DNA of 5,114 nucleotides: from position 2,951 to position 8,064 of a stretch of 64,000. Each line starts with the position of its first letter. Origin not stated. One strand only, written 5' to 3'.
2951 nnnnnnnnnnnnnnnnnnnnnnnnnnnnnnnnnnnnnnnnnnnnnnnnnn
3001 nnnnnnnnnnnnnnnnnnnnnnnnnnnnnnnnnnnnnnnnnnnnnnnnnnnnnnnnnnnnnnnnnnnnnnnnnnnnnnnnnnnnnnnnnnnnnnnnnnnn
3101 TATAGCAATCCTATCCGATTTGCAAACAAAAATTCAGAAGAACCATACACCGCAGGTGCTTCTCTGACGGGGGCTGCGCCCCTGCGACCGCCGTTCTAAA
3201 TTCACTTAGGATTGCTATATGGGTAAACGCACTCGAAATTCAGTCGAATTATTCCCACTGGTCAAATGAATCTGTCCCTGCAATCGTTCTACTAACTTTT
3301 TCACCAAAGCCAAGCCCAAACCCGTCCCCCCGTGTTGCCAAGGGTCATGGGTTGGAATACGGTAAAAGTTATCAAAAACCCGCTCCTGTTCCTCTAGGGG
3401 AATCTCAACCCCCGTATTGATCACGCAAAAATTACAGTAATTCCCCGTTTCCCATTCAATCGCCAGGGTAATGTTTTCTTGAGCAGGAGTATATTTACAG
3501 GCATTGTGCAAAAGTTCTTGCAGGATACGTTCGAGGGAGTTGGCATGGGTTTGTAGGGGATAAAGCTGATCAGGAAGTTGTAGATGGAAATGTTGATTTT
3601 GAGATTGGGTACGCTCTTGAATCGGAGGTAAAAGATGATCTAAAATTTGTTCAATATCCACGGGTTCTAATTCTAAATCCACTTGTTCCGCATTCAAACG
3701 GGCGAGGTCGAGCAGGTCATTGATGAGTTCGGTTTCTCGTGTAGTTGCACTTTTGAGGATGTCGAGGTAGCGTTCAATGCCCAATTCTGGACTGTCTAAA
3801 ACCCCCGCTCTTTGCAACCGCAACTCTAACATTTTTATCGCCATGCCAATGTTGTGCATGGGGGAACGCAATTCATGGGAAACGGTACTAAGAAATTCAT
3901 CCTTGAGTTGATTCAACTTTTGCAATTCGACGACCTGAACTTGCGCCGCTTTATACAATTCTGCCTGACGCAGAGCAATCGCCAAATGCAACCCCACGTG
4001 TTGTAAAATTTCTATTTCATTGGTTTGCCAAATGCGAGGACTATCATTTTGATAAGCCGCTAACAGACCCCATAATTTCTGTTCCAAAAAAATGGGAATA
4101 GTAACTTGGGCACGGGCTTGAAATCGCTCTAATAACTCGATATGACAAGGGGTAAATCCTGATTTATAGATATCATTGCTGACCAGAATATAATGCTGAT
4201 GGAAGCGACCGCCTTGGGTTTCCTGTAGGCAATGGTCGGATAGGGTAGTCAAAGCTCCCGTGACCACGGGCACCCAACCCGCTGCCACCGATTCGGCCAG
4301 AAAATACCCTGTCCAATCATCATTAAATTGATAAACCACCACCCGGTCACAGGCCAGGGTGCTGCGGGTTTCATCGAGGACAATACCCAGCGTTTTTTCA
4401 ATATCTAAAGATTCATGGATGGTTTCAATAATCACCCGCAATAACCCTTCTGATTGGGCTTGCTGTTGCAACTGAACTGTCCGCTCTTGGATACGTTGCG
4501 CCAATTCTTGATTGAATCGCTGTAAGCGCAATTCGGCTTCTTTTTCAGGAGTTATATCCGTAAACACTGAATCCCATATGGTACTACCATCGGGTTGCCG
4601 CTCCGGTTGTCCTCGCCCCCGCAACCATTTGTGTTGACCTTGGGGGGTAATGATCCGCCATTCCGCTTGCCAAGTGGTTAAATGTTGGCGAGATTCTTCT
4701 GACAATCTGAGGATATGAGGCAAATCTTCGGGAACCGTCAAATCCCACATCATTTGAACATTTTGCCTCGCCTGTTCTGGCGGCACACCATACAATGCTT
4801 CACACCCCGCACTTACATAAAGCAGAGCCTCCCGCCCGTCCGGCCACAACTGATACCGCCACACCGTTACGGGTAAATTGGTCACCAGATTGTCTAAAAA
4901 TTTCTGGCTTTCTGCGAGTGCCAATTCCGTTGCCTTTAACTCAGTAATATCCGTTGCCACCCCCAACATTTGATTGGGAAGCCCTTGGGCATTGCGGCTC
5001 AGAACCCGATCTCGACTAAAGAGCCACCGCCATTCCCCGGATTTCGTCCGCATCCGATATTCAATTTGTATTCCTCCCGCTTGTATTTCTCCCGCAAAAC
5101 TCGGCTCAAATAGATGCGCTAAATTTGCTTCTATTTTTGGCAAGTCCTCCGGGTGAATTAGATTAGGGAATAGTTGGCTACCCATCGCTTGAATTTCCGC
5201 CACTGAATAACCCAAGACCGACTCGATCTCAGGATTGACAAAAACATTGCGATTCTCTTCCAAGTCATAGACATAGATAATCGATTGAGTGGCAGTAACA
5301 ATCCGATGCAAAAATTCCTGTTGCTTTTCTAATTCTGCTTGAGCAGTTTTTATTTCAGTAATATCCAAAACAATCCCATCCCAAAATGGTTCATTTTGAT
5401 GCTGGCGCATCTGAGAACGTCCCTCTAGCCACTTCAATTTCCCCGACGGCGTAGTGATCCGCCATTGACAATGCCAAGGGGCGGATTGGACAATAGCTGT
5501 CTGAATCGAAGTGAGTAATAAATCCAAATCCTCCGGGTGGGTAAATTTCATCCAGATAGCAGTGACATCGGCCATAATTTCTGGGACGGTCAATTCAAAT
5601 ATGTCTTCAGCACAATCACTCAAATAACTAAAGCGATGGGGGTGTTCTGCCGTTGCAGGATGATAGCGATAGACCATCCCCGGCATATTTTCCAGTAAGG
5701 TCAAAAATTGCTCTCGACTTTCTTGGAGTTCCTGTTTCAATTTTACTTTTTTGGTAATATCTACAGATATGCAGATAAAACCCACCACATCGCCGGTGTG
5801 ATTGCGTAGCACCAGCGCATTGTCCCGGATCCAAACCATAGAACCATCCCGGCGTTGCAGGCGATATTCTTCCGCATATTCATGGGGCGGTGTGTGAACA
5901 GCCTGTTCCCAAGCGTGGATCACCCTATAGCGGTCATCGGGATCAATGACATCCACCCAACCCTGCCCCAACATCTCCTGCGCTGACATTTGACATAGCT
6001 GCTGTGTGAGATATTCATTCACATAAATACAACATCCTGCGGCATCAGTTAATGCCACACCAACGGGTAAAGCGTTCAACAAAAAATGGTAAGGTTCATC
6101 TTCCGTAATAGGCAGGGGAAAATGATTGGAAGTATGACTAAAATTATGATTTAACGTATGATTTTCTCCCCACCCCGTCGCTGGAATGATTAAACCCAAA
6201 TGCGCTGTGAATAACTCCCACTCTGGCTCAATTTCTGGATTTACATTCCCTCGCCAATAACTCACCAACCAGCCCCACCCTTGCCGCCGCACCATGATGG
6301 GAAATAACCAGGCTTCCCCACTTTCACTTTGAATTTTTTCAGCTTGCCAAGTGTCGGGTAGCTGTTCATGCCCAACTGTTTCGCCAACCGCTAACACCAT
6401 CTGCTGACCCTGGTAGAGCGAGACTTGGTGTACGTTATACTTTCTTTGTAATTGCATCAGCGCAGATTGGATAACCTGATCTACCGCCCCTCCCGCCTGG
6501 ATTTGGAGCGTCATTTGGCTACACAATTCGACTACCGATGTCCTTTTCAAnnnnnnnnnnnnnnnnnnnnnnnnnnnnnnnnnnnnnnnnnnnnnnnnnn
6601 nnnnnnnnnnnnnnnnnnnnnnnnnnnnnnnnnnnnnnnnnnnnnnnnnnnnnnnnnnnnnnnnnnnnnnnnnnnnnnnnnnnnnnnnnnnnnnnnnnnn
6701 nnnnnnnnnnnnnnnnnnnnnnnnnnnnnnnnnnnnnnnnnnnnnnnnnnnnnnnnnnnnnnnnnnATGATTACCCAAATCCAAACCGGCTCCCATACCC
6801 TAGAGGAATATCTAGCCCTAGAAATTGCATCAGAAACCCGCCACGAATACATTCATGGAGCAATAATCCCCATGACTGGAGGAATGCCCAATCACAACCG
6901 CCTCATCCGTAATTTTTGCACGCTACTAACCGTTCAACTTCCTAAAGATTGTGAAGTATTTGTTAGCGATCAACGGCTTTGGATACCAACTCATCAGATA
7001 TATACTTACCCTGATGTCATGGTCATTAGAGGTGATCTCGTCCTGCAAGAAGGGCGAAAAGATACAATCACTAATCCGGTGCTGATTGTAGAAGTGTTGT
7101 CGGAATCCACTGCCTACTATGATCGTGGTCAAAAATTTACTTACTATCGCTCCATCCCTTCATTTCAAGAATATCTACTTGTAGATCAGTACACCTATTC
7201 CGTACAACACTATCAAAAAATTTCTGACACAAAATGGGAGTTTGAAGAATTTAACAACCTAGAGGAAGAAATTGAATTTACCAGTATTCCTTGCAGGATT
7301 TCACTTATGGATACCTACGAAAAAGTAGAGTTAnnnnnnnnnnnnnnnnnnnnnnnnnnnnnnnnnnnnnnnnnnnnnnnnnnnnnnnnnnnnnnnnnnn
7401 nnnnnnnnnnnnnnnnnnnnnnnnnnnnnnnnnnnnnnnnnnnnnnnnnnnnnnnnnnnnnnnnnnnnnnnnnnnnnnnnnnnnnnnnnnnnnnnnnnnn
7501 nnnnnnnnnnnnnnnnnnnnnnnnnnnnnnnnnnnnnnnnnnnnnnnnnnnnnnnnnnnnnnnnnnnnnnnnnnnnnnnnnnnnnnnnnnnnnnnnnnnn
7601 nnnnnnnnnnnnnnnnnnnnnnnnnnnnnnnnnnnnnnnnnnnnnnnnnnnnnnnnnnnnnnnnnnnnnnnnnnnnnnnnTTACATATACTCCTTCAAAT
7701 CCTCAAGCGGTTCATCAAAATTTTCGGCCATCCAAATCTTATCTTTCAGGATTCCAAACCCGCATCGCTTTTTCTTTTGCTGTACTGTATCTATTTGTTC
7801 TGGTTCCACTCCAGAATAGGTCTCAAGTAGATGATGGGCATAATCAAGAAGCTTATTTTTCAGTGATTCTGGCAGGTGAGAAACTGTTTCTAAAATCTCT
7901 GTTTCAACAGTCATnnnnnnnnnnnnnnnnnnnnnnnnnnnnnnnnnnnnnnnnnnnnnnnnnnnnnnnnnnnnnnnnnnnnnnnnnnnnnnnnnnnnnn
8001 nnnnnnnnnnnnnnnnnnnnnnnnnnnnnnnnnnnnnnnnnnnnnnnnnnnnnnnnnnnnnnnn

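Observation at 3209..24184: MITE termini repeatedly supply the stop codon of the upstream gene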

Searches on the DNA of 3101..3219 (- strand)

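Call 56: search_dna_similar(query=window:3101-3219:-, collection=plasmids, mode=distant, max_evalue=0.001, max_rows=15)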
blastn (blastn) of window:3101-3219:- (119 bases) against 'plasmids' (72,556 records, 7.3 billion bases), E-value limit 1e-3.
No match.

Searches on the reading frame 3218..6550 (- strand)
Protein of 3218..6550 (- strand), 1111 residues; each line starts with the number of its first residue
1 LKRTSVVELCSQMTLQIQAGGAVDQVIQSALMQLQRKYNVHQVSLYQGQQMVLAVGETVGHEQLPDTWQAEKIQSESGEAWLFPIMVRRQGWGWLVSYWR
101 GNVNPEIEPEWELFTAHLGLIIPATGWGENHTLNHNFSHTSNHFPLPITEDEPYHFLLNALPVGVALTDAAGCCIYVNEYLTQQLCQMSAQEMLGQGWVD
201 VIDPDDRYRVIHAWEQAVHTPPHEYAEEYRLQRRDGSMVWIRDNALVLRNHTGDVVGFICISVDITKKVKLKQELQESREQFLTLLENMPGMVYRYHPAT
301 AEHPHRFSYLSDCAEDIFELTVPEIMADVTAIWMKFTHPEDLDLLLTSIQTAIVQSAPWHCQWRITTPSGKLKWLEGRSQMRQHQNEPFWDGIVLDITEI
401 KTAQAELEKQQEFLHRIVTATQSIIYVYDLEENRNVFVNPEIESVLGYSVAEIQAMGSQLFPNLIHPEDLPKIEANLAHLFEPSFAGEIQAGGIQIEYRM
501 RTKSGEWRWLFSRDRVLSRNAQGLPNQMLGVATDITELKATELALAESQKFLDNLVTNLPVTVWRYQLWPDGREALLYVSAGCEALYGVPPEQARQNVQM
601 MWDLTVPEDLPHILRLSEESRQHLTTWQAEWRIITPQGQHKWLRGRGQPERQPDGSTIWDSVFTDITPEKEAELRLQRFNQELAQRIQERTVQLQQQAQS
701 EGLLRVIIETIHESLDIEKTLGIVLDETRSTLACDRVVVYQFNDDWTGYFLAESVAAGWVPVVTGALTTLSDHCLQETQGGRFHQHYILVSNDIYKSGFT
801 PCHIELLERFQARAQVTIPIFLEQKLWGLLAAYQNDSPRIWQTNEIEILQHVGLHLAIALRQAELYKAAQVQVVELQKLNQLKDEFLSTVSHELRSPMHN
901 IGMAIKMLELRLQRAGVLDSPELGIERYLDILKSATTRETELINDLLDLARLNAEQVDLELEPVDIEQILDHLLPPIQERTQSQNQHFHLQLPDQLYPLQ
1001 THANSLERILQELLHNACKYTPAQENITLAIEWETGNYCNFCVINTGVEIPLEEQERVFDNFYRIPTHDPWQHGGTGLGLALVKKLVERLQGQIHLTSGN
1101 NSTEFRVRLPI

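Call 22: find_related_loci(query=window:3218-6550:-, collection=genome_contigs, flank=10000)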
Query window:3218-6550:- (1111 aa) in genome_contigs; peptide patterns used: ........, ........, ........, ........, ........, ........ (x = any residue, [..] = any of these).
16 stretches matched a pattern; 1 encode a relative of the query (tblastn E <= 1e-3); 1 distinct loci.
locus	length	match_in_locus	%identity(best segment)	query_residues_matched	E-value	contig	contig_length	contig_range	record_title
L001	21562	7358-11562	21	196-1110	3e-24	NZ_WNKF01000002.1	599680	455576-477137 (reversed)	Cyclobacterium roseum strain SYSU L10180 NODE_2_length_599680_cov_58.487_ID_7917, whole genome shotgun sequence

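Call 25: search_protein_families(library=pfam, proteins=[window:3218-6550:-], max_evalue=0.01)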
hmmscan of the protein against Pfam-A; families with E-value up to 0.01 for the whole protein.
window:3218-6550:- (1111 aa): 11 families
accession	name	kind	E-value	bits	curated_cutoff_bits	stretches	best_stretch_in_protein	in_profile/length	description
PF08447.18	PAS_3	-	3.1e-57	191.3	25.6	4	436-532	2-89/89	PAS fold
PF13426.13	PAS_9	-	5.7e-23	81.6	27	2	162-267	1-103/103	PAS domain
PF02518.31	HATPase_c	-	3e-22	79.6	26.4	1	1003-1110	3-108/111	Histidine kinase-, DNA gyrase B-, and HSP90-like ATPase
PF00989.32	PAS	-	1.3e-21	77.1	22.6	2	154-262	3-110/113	PAS fold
PF01590.32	GAF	-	1.9e-17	64.5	22.4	1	716-860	1-133/133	GAF domain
PF08448.16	PAS_4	-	1.6e-15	57.7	23.1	1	158-268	1-108/110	PAS fold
PF00512.31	HisKA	-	2.1e-11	44.1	26.9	1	883-954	2-65/66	His Kinase A (phospho-acceptor) domain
PF13188.13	PAS_8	-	4.1e-11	42.8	21.8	1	412-468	1-54/65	PAS domain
PF14598.12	PAS_11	-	1.8e-05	25.1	25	0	190-261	29-99/109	PAS domain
PF13185.12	GAF_2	-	2.4e-05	25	28.6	1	715-860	2-135/136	GAF domain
PF13492.12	GAF_3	-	0.00022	22.1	27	1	716-861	1-128/129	GAF domain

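Call 29: find_homologous_proteins(query=window:3218-6550:-)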
Query window:3218-6550:- (1111 aa): 1062 proteins with E <= 0.001 among 7822 candidates; the best 120 are listed.
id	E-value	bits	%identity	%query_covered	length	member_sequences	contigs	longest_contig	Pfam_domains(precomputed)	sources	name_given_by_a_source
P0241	0.0e+0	2546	100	99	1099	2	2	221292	PF08447.19,PF13426.14,PF13188.14,PF13185.13,PF01590.33,PF08448.17,PF02518.32,PF00512.32,PF00989.32,PF14598.13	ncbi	-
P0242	0.0e+0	1923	74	83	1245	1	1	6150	PF08447.19,PF13426.14,PF13188.14,PF13185.13,PF01590.33,PF08448.17,PF02518.32,PF00512.32,PF00989.32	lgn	-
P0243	0.0e+0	1585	65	84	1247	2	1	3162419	PF08447.19,PF13426.14,PF13188.14,PF13185.13,PF01590.33,PF08448.17,PF02518.32,PF00512.32,PF00989.32,PF14598.13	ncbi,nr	ncbi:PAS domain-containing protein [Gloeomargaritales cyanobacterium VI4D9]|nr:PAS domain-containing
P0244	0.0e+0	1577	65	84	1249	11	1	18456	PF08447.19,PF13426.14,PF13188.14,PF13185.13,PF01590.33,PF08448.17,PF02518.32,PF00512.32,PF00989.32,PF14598.13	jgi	-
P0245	0.0e+0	1573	65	83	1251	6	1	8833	PF08447.19,PF13426.14,PF13188.14,PF13185.13,PF01590.33,PF08448.17,PF02518.32,PF00512.32,PF00989.32,PF14598.13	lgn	-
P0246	0.0e+0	1568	65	84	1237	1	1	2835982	PF08447.19,PF13426.14,PF13188.14,PF13185.13,PF01590.33,PF08448.17,PF02518.32,PF00512.32,PF00989.32,PF14598.13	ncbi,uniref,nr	ncbi:PAS domain-containing protein [Synechococcus sp. C9]|uniref:PAS domain-containing sensor histid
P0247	0.0e+0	1547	64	83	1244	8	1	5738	PF08447.19,PF13426.14,PF13188.14,PF13185.13,PF01590.33,PF08448.17,PF02518.32,PF00512.32,PF00989.32,PF14598.13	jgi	-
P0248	0.0e+0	1546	59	99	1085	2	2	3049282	PF08447.19,PF13426.14,PF13188.14,PF13185.13,PF01590.33,PF08448.17,PF02518.32,PF00512.32,PF00989.32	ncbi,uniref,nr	ncbi:serine/threonine protein kinase and signal transduction histidine kinase (STHK) with GAF and PA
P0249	0.0e+0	1527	64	83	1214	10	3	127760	PF08447.19,PF13426.14,PF13188.14,PF13185.13,PF01590.33,PF08448.17,PF02518.32,PF00512.32,PF00989.32,PF14598.13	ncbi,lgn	ncbi:MAG: PAS domain-containing protein [Gloeomargarita sp. GMQP_bins_25]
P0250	0.0e+0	1503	63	83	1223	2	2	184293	PF08447.19,PF13426.14,PF13188.14,PF13185.13,PF01590.33,PF08448.17,PF02518.32,PF00512.32,PF00989.32,PF14598.13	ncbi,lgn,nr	ncbi:MAG: PAS domain-containing protein [Gloeomargarita sp. SKYBB_i_bin120]|nr:PAS domain-containing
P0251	0.0e+0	1497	62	86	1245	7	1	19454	PF08447.19,PF13426.14,PF13188.14,PF13185.13,PF01590.33,PF08448.17,PF02518.32,PF13492.13,PF00512.32,PF00989.32,PF14598.13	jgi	-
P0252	0.0e+0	1480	61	86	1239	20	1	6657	PF08447.19,PF13426.14,PF13188.14,PF13185.13,PF01590.33,PF08448.17,PF02518.32,PF00512.32,PF00989.32,PF14598.13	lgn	-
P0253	0.0e+0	1320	51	99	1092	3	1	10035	PF08447.19,PF13426.14,PF13188.14,PF13185.13,PF01590.33,PF08448.17,PF02518.32,PF00512.32,PF00989.32,PF14598.13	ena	-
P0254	0.0e+0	1213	68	72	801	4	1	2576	PF08447.19,PF13426.14,PF13185.13,PF01590.33,PF02518.32,PF00512.32,PF00989.32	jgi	jgi:PAS domain S-box-containing protein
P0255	0.0e+0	1081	77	37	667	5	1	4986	PF08447.19,PF13426.14,PF01590.33,PF08448.17,PF02518.32,PF00512.32,PF00989.32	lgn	-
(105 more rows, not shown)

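Call 32: find_encoding_contigs(protein=P0241, flank=10000, max_places=6)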
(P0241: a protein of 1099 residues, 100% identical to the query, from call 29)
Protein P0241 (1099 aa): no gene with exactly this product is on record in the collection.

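Call 69: find_encoding_contigs(protein=P0248, flank=3000, max_places=2)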
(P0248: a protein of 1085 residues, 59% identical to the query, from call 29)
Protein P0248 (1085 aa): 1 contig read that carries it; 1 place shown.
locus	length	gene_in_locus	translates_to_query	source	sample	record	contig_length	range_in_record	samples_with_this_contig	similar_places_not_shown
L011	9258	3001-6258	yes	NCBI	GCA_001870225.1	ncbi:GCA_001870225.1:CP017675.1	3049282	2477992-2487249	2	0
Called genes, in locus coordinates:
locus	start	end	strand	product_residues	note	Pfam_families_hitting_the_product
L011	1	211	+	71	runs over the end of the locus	-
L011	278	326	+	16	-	-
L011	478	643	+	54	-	-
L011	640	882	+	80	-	PF07927:HicA_toxin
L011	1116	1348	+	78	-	PF01909:NTP_transf_2, PF18765:Polbeta (weak)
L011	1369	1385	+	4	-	-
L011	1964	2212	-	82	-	PF04255:DUF433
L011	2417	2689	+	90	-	PF03929:PepSY_TM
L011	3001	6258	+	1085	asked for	PF00989:PAS, PF08448:PAS_4, PF08447:PAS_3, PF13426:PAS_9, PF08447:PAS_3, PF01590:GAF, PF00512:HisKA, PF02518:HATPase_c, +2 more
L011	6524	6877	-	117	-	PF02452:PemK_toxin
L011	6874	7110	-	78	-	-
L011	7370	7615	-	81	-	PF01954:AF2212-like (faint)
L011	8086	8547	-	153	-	-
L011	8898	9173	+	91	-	-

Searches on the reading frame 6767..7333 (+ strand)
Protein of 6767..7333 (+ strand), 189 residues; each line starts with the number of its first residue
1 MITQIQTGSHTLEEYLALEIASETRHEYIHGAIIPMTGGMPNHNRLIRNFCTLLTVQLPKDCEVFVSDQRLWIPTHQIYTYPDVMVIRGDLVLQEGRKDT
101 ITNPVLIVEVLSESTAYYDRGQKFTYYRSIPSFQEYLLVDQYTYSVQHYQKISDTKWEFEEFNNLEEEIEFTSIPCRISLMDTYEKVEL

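Call 25: search_protein_families(library=pfam, proteins=[window:6767-7333:+], max_evalue=0.01)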
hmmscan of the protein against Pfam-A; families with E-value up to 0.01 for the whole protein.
window:6767-7333:+ (189 aa): 1 family
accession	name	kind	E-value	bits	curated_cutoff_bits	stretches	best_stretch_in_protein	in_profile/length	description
PF05685.18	Uma2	-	2.3e-35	122.1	27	1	12-172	1-162/172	Putative restriction endonuclease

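Call 27: search_protein_families(library=ncbifam, proteins=[window:6767-7333:+], max_evalue=0.01)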
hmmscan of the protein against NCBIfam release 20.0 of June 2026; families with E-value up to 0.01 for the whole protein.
window:6767-7333:+ (189 aa): 0 families

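Call 28: find_homologous_proteins(query=window:6767-7333:+)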
Query window:6767-7333:+ (189 aa): 3521 proteins with E <= 0.001 among 3555 candidates; the best 120 are listed.
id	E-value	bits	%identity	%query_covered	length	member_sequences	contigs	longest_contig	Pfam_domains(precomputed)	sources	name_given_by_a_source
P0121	2.1e-116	404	95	100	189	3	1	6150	PF05685.19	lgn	-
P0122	2.3e-80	287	69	100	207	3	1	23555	PF05685.19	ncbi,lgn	-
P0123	3.7e-80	286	68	100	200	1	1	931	PF05685.19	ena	-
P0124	4.6e-80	286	68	100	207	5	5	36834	PF05685.19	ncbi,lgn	-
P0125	7.4e-80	285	69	100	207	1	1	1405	PF05685.19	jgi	jgi:Uma2 family endonuclease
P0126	1.1e-76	275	66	100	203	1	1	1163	PF05685.19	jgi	jgi:Uma2 family endonuclease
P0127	2.4e-76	274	64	100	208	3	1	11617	PF05685.19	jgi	jgi:Uma2 family endonuclease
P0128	3.8e-76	273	65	100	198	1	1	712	PF05685.19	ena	-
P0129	1.3e-75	271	65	100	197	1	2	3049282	PF05685.19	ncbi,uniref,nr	ncbi:Uncharacterized protein conserved in cyanobacteria [Gloeomargarita lithophora Alchichica-D10]|u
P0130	1.4e-75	271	65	100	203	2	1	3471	PF05685.19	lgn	-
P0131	2.1e-75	271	64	98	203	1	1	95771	PF05685.19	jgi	jgi:Uma2 family endonuclease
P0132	2.1e-75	271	64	100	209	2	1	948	PF05685.19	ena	-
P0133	4.3e-75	270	65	100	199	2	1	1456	PF05685.19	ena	-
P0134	7.1e-75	269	64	99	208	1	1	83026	PF05685.19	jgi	jgi:Uma2 family endonuclease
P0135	1.7e-74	268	64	100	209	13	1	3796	PF05685.19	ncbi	-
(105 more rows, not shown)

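Call 31: find_encoding_contigs(protein=P0121, flank=10000, max_places=6)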
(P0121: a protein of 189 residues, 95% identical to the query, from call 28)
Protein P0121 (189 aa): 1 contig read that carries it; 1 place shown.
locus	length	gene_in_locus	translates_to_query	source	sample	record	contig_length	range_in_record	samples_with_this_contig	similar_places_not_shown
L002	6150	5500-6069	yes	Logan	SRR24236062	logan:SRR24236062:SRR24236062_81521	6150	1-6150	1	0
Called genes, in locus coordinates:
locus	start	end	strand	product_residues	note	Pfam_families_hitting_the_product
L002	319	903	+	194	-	PF05685:Uma2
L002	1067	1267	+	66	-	PF21748:UPF0150 (weak), PF15919:HicB_lk_antitox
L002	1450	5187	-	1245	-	PF13185:GAF_2 (faint), PF00989:PAS, PF08448:PAS_4, PF13426:PAS_9, PF08447:PAS_3, PF01590:GAF, PF00512:HisKA, PF02518:HATPase_c, +1 more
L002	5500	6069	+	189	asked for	PF05685:Uma2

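Call 71: find_encoding_contigs(protein=P0129, flank=1500, max_places=2)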
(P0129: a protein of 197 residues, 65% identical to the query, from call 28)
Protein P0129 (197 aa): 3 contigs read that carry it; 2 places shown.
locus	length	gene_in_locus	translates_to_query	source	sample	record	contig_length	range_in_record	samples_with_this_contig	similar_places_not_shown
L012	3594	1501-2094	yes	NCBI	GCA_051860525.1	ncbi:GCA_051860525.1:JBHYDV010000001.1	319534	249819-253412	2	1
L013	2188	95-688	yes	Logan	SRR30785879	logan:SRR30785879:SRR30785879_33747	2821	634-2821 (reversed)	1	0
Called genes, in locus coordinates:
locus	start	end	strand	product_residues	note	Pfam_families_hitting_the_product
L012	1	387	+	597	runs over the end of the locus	PF09709:Cas_Csd1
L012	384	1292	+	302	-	PF05107:Cas_Cas7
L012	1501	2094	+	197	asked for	PF05685:Uma2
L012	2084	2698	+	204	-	PF01930:Cas_Cas4, PF12705:PDDEXK_1 (weak)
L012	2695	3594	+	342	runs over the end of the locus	PF01867:Cas_Cas1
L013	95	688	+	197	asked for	PF05685:Uma2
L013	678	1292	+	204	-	PF01930:Cas_Cas4, PF12705:PDDEXK_1 (weak)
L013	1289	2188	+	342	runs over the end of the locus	PF01867:Cas_Cas1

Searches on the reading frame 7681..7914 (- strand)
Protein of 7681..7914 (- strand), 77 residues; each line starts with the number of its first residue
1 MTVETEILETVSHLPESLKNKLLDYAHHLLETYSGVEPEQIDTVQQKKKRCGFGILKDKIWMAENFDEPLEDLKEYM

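Call 25: search_protein_families(library=pfam, proteins=[window:7681-7914:-], max_evalue=0.01)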
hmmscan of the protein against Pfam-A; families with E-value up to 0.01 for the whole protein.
window:7681-7914:- (77 aa): 1 family
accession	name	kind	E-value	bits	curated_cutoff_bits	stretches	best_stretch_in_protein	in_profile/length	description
PF10047.15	DUF2281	-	9.7e-16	58.6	26.5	1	6-76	1-64/64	Protein of unknown function (DUF2281)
